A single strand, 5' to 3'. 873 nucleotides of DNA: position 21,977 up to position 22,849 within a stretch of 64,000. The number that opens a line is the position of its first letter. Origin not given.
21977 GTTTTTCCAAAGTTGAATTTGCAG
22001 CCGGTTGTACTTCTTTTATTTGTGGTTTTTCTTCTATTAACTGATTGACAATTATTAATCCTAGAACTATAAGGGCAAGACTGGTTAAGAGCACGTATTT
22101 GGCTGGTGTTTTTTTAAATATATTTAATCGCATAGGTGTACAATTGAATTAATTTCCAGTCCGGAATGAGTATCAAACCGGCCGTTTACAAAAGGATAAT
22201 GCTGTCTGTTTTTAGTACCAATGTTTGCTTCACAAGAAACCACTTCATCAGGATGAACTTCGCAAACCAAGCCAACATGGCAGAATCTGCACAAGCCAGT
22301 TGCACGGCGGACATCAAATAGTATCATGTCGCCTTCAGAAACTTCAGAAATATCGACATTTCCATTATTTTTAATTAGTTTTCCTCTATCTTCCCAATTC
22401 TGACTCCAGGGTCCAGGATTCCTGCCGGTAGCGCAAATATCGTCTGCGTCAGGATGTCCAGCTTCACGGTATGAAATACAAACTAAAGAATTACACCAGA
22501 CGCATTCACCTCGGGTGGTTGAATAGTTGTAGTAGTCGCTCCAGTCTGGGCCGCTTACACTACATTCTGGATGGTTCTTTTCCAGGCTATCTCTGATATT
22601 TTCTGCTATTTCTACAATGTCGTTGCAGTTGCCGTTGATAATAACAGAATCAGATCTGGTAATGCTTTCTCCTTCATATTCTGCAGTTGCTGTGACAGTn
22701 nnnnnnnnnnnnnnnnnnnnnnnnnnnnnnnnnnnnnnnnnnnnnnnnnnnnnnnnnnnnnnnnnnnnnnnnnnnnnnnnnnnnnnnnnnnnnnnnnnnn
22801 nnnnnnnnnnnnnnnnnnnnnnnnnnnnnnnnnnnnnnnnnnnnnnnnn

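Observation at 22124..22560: C-terminal CHAP domain on the 1229-aa membrane protein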

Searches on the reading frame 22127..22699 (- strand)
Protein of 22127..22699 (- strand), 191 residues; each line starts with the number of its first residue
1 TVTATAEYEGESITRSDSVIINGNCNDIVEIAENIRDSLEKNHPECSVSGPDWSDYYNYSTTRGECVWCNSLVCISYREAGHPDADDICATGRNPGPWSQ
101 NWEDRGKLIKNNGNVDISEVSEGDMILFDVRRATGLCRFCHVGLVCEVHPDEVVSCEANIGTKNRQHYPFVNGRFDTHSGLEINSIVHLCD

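Call 5: search_protein_families(library=pfam, proteins=[window:22127-22699:-], max_evalue=1)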
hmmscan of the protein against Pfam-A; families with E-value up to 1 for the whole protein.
window:22127-22699:- (191 aa): 2 families
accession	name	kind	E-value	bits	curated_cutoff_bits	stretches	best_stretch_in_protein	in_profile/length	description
PF05257.22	CHAP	-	0.0019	19.1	26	1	61-159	6-81/81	CHAP domain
PF08194.17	DIM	-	0.11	13.2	20.8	1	17-27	24-34/36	DIM protein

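Call 6: search_protein_families(library=ncbifam, proteins=[window:22127-22699:-], max_evalue=1)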
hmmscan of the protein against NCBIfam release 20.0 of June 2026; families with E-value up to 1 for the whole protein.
window:22127-22699:- (191 aa): 0 families

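Call 9: search_solved_structures(query=window:22127-22699:-, max_evalue=10, show_alignments=3)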
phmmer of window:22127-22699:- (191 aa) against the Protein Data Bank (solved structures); distinct sequences matched with E-value up to 10: 1.
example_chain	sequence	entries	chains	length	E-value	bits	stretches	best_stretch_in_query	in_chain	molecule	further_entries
4zg8_A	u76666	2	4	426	1.7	11.3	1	13-105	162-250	Endoglucanase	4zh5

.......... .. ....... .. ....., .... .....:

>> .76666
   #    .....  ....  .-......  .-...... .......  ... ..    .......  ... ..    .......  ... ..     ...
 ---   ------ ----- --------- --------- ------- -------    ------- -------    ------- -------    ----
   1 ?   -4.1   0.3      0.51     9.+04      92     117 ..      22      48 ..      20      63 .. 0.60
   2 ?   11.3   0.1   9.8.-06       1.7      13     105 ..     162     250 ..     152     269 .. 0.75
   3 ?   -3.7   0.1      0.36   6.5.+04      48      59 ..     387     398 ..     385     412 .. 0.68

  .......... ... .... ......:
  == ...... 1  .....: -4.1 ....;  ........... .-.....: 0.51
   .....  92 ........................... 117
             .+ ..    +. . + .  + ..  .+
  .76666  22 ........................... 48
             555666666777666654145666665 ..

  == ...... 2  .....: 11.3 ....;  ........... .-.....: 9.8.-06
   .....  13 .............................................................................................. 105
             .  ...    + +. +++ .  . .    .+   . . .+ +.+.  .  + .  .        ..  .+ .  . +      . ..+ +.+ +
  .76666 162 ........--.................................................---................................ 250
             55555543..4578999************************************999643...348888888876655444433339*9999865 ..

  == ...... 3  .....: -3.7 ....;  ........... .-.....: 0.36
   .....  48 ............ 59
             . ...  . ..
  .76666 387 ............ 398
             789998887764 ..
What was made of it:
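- Tried and rejected: A single-sequence PDB search gave only a spurious endoglucanase hit at E=1.7 (call 9).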

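Call 10: find_homologous_proteins(query=window:22127-22699:-, max_evalue=0.001)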
Query window:22127-22699:-: 48 candidates shared short words with the query, none scored E <= 0.001.

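Call 17: search_protein_representatives(protein=window:22127-22666:-)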
Query: 180 residues. Proteins with E-value up to 0.001 (for the whole library): 11; up to 1e-10: 6; up to 1e-30: 1. The best 11 are listed.
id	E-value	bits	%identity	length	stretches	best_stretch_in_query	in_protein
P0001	5.4e-121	417.6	100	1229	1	1-180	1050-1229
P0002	6.4e-17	78.0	39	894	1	2-179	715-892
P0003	2.3e-16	76.2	39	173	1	40-179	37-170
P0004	6.9e-15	71.4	38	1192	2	35-179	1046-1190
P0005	9.9e-15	70.9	44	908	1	2-165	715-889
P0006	1.3e-11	60.7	36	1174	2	47-179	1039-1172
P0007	4.4e-10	55.7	38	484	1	48-176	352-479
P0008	4.6e-09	52.4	38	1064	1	2-179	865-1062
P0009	8.0e-06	41.8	43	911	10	55-92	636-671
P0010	2.8e-05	40.1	36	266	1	54-165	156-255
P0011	3.3e-05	39.8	37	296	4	123-165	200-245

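Call 21: search_solved_structures(query=A1, max_evalue=10, show_alignments=4)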
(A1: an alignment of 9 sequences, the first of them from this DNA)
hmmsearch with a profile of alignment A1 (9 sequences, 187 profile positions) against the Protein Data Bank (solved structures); distinct sequences matched with E-value up to 10: 7.
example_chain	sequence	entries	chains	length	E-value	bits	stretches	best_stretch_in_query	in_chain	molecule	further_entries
3npf_A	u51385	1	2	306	0.1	15.2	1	109-139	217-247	putative dipeptidyl-peptidase VI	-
3pvq_A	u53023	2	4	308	0.12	15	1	108-139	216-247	Dipeptidyl-peptidase VI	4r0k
7cfl_A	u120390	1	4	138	0.18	14.4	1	109-141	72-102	Putative cell wall hydrolase phosphatase-associated protein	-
9ubf_A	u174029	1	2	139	0.68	12.6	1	106-140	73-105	Cell wall hydrolase Tn916-like,CTn7-Orf16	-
23tz_A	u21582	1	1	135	0.77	12.4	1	100-138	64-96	Peptidoglycan DL-endopeptidase CwlO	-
8wt3_A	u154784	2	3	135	0.78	12.4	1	100-138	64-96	Peptidoglycan DL-endopeptidase CwlO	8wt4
6ar0_A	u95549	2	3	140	1.3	11.6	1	95-143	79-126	Sarcolemmal membrane-associated protein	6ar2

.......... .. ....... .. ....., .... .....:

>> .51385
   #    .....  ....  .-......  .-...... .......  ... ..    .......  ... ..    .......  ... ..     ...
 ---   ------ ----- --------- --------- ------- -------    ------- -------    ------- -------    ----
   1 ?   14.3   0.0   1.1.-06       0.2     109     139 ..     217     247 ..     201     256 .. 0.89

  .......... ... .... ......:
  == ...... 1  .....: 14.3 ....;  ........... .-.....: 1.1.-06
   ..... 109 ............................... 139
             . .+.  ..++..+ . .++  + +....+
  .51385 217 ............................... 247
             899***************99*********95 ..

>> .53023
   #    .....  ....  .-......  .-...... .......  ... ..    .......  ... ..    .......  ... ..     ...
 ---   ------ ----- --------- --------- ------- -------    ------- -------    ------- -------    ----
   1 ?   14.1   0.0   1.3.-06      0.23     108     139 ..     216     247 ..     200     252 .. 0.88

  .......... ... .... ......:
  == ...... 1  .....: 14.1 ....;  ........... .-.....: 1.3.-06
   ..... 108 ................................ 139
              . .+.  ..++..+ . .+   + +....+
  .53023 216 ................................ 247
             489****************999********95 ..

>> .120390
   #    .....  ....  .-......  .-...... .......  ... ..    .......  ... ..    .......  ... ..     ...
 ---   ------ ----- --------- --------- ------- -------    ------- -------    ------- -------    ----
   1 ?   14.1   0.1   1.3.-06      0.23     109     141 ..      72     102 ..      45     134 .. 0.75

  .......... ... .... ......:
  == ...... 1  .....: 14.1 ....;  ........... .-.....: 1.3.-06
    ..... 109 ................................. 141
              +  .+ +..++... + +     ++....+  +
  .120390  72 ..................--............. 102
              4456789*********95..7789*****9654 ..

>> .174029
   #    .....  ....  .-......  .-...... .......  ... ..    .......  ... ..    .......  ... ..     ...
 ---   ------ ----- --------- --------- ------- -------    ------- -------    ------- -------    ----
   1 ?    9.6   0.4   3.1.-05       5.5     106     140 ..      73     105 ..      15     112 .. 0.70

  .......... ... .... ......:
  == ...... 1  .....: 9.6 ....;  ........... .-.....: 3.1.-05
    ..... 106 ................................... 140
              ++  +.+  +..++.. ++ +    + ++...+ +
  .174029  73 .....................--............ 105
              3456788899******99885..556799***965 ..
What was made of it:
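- On NlpC/P60 (Pfam PF00877): Profile hits in the PDB to NlpC/P60 enzymes are at E 0.1-0.8 and cover only the GD..F..HVG block (call 21).
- Neither the single sequence nor the profile finds any solved structure at a significant sequence E-value (calls 9, 21).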

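Call 22: search_protein_families(library=pfam, alignment_id=A1, max_evalue=1)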
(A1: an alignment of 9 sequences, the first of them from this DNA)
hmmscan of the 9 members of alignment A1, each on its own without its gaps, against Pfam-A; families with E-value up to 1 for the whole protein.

A. member 1, seq(170 aa): 1 family
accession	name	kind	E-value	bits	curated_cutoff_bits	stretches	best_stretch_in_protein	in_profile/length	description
PF05257.22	CHAP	-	0.0015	19.4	26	1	39-138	5-81/81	CHAP domain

B. families by the number of members that match (of 9 scanned): 5 families
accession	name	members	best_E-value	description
PF05257.22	CHAP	7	1.2e-05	CHAP domain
PF00877.26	NLPC_P60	2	0.001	NlpC/P60 family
PF22502.1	SEN2-like_N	1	0.085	tRNA-intron endonuclease SEN2-like, N-terminal domain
PF06940.17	DUF1287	1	0.13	Domain of unknown function (DUF1287)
PF10502.14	Peptidase_S26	1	0.2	Signal peptidase, peptidase S26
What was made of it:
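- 22127..22636 (-): C-terminal divergent CHAP (papain-like cysteine peptidase) domain, residues 1060-1229. All 11 cysteines of the protein lie here. Pfam CHAP E=0.0015-0.0019, 19 bits, below the gathering score of 26 (calls 5, 22).
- On CHAP domain (Pfam PF05257): The window domain scores 19.1-19.4 bits, E=0.0015-0.0019, covering profile positions 5-81 of 81 (calls 5, 22).
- On NlpC/P60 (Pfam PF00877): 2 of 9 relatives hit NLPC_P60 weakly, with a best E of 0.001 (call 22).
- Checked: 7 of 9 homologous domains independently hit CHAP, with a best E of 1.2e-5 (call 22).
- Pfam CHAP is the best hit for the window domain (E=0.0015-0.0019; calls 5, 22). 7 of 9 relatives hit CHAP and 2 of 9 hit NLPC_P60 (call 22).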

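Call 29: predict_structure(alignment_id=A1)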
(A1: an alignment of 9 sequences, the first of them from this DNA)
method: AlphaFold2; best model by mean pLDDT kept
length: 170 residues; sequences in the alignment: 9
mean_pLDDT: 79.3   pTM: 0.80
mean pLDDT of the five models: 79.3, 78.8, 77.1, 76.9, 76.6
residues with pLDDT >= 90: 55; 70-90: 79; 50-70: 18; < 50: 18
segments of 3 or more residues with pLDDT < 50: 27-43
pLDDT, mean of each block of 10 residues (from residue 1): 81 82 54 34 64 91 86 76 87 81 92 88 93 82 84 87 88
secondary structure, 60 per line:
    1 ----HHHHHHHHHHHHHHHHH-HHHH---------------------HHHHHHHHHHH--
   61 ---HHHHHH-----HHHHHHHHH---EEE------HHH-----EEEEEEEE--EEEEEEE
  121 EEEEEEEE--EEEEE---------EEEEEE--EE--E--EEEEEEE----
elements in order: H5-21 H23-26 H48-58 H64-69 H75-83 E87-89 E104-111 E114-128 E131-135 E145-150 E160-166
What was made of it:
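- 22127..22636 (-): The AF2 model has pLDDT 79 and pTM 0.80 (call 29).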

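Call 31: fold_search(model_id=the predicted structure, library=pdb)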
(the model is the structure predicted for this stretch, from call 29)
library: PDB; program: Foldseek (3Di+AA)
matches with E <= 10: 340; with E <= 0.001: 0
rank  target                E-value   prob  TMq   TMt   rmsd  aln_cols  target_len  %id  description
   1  8xud_J                2.1e-03  0.87  0.31  0.34  13.5       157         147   15  Crystal structure of adaptor NlpI in complex with endopeptidase MepS and PDZ-protease Prc (released 2024-06-05)
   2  8xud_L                5.5e-03  0.89  0.32  0.35   8.5       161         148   15  Crystal structure of adaptor NlpI in complex with endopeptidase MepS and PDZ-protease Prc (released 2024-06-05)
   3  8xud_K                6.7e-03  0.94  0.36  0.42   8.1       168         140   14  Crystal structure of adaptor NlpI in complex with endopeptidase MepS and PDZ-protease Prc (released 2024-06-05)
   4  8xup_F                8.5e-03  0.90  0.34  0.40   8.1       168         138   15  Crystal structure of lipoprotein NlpI in complex with MepS (released 2024-06-05)
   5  5d76_A                1.9e-02  0.98  0.45  0.35   4.5       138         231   17  The crystal structure of Ly7917 with the hydrolyzing product of MDP (released 2016-08-17)
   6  8xup_E                2.9e-02  0.75  0.34  0.40   8.0       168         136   14  Crystal structure of lipoprotein NlpI in complex with MepS (released 2024-06-05)
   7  3a2z                  3.3e-02  0.94  0.32  0.29   4.8        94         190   15  E. coli Gsp amidase Cys59 sulfenic acid (released 2010-05-19)
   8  2ioa_A                3.7e-02  0.89  0.32  0.11   4.9        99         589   16  E. coli Bifunctional glutathionylspermidine synthetase/amidase Incomplex with Mg2+ and ADP and phosphinate inhibitor (released 2006-12-12)
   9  2io9_B                4.0e-02  0.82  0.30  0.10   5.3       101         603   16  E. coli Bifunctional glutathionylspermidine synthetase/amidase Incomplex with Mg2+ ,GSH and ADP (released 2006-12-12)
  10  3o98_A                6.1e-02  0.80  0.31  0.11   5.0       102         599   18  Glutathionylspermidine synthetase/amidase C59A complex with ADP and Gsp (released 2011-03-02)
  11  9a4p_A                9.4e-02  0.92  0.53  0.25   5.9       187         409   16  Integrative model of YJCM-YJCN by crosslinking MS and deep learning (released 2024-09-18)
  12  2io7_A                1.0e-01  0.77  0.33  0.11   4.8        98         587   15  E. coli Bifunctional glutathionylspermidine synthetase/amidase Incomplex with Mg2+ and AMPPNP (released 2006-12-12)
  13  3o98_B                1.1e-01  0.82  0.33  0.11   4.6        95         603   16  Glutathionylspermidine synthetase/amidase C59A complex with ADP and Gsp (released 2011-03-02)
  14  6biq_A                1.2e-01  0.60  0.37  0.26   7.8       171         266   13  Structure of NlpC2 from Trichomonas vaginalis (released 2018-11-07)
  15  5d74_A                1.4e-01  0.82  0.33  0.25   4.0        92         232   16  The crystal structure of Ly7917 (released 2016-08-17)
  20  3h41                  2.2e-01  0.28  0.31  0.19   7.6       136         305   17  CRYSTAL STRUCTURE OF A NLPC/P60 FAMILY PROTEIN (BCE_2878) FROM BACILLUS CEREUS ATCC 10987 AT 1.79 A RESOLUTION (released 2009-05-05)
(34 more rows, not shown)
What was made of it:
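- The AF2 model (pLDDT 79, pTM 0.80; call 29) has as its top Foldseek hits MepS, the Ly7917 CHAP lysin, and the Gsp and trypanothione amidase CHAP domains (call 31). Foldseek E-values against the PDB are weak (best 2e-3, TM 0.3-0.5; call 31). Foldseek lists C39 peptidase domains of PCAT transporters and papain among the lower-ranked hits (call 31).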

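Call 33: find_related_loci(query=window:22127-22666:-, collection=genome_contigs, flank=10000)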
Query window:22127-22666:- (180 aa) in genome_contigs; peptide patterns used: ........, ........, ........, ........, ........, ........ (x = any residue, [..] = any of these).
84 stretches matched a pattern, but none encodes a relative of the query by tblastn (E <= 1e-3).
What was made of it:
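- Tried and rejected: With the single domain it found nothing in GTDB genomes (call 33).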

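Call 54: find_encoding_contigs(protein=P0004, flank=8000, max_places=3)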
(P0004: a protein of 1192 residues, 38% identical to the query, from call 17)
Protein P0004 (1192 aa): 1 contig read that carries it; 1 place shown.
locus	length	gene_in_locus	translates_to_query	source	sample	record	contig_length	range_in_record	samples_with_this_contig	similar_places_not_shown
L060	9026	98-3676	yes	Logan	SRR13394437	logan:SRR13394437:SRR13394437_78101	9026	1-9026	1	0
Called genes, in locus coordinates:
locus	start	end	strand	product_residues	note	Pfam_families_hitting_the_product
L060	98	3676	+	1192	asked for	-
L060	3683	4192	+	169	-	-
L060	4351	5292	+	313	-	PF12666:PrgI (weak)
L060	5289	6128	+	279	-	PF26593:TraC-like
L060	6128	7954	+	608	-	PF01935:DUF87 (weak), PF12846:AAA_10, PF19044:P-loop_TraG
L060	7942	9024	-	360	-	?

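Call 55: find_encoding_contigs(protein=P0002, flank=8000, max_places=3)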
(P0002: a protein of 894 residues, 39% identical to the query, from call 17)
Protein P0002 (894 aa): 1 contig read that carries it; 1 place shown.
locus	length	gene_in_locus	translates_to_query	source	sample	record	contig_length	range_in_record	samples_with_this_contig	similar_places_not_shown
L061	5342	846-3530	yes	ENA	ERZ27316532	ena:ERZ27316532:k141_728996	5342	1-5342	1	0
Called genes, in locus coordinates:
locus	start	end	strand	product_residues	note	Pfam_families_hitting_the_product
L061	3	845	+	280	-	?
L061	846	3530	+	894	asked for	PF25549:DUF7927 (faint)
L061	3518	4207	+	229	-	-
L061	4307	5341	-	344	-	?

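Call 56: find_encoding_contigs(protein=P0006, flank=8000, max_places=2)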
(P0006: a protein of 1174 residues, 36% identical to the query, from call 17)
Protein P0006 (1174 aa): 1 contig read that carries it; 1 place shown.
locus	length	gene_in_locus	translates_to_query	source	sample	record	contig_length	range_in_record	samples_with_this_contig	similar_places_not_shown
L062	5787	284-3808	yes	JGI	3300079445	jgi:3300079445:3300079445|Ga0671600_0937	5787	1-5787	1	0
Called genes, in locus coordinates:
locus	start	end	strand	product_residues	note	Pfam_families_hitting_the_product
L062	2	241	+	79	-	?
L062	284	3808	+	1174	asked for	-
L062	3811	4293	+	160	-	-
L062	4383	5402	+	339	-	PF12666:PrgI (weak), PF13620:CarboxypepD_reg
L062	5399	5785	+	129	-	?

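Call 57: find_encoding_contigs(protein=P0008, flank=8000, max_places=2)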
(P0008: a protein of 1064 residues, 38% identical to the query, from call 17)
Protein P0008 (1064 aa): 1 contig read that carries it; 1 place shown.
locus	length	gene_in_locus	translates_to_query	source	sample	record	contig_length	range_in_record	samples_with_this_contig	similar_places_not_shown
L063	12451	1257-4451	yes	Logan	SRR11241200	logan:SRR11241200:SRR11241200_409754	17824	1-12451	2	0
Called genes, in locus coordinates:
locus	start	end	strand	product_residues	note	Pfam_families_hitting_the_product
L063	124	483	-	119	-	PF01687:Flavokinase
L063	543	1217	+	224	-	-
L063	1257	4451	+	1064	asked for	-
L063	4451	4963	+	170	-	-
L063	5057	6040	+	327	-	PF12666:PrgI (weak)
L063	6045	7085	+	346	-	PF26593:TraC-like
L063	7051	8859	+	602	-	PF03135:CagE_TrbE_VirB (weak), PF01935:DUF87, PF12846:AAA_10, PF19044:P-loop_TraG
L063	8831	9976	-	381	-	PF00712:DNA_pol3_beta, PF02767:DNA_pol3_beta_2, PF02768:DNA_pol3_beta_3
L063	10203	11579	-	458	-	PF11638:DnaA_N, PF01695:IstB_IS21 (weak), PF00308:Bac_DnaA, PF00004:AAA (weak), PF13401:AAA_22 (faint), PF08299:Bac_DnaA_C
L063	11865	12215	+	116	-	PF00825:Ribonuclease_P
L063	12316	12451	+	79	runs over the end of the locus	PF01809:YidD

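Call 58: find_encoding_contigs(protein=P0010, flank=8000, max_places=2)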
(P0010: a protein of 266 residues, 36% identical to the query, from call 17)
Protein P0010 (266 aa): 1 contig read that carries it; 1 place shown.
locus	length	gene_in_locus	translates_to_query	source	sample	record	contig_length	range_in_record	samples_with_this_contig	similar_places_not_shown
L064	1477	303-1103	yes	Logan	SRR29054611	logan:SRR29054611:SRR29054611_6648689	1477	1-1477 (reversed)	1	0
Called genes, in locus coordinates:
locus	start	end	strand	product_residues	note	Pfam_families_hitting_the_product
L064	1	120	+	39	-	?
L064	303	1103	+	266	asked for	-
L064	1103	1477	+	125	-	?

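Call 59: find_encoding_contigs(protein=P0005, flank=8000, max_places=2)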
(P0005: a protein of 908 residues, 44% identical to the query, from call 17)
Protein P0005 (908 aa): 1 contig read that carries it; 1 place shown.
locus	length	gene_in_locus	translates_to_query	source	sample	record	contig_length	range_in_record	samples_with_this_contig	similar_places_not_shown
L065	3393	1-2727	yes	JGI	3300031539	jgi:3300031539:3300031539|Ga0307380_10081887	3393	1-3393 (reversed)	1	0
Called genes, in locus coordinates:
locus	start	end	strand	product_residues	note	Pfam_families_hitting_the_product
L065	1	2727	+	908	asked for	?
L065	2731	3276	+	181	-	-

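Call 77: search_protein_families(library=phrogs, alignment_id=A1, max_evalue=0.01)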
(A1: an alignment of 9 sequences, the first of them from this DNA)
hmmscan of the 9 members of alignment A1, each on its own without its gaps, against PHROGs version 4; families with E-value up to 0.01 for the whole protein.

A. member 1, seq(170 aa): 0 families

B. families by the number of members that match (of 9 scanned): 6 families
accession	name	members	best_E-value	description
phrog_9589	-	4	1.3e-06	endolysin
phrog_8247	-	1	0.0014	-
phrog_21825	-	1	0.0018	endolysin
phrog_7887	-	1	0.0022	endolysin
phrog_329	-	1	0.0042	minor tail protein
phrog_1015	-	1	0.0079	tail protein with lysin activity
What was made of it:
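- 22127..22636 (-): PHROGs endolysin is hit by 4 of 9 members (call 77).
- PHROGs endolysin families are hit by 4 of 9 members (call 77).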

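Call 78: search_protein_families(library=ncbifam, alignment_id=A1, max_evalue=0.1)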
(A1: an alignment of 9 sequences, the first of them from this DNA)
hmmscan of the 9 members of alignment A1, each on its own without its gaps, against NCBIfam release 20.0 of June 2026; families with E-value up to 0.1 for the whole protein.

A. member 1, seq(170 aa): 0 families

B. families by the number of members that match (of 9 scanned): 3 families
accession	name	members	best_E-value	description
TIGR02227.1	sigpep_I_bact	1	0.0032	signal peptidase I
NF052572.1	PtdglycHdlsScrM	1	0.011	peptidoglycan hydrolase ScrM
NF000333.1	trim_DfrF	1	0.095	trimethoprim-resistant dihydrofolate reductase DfrF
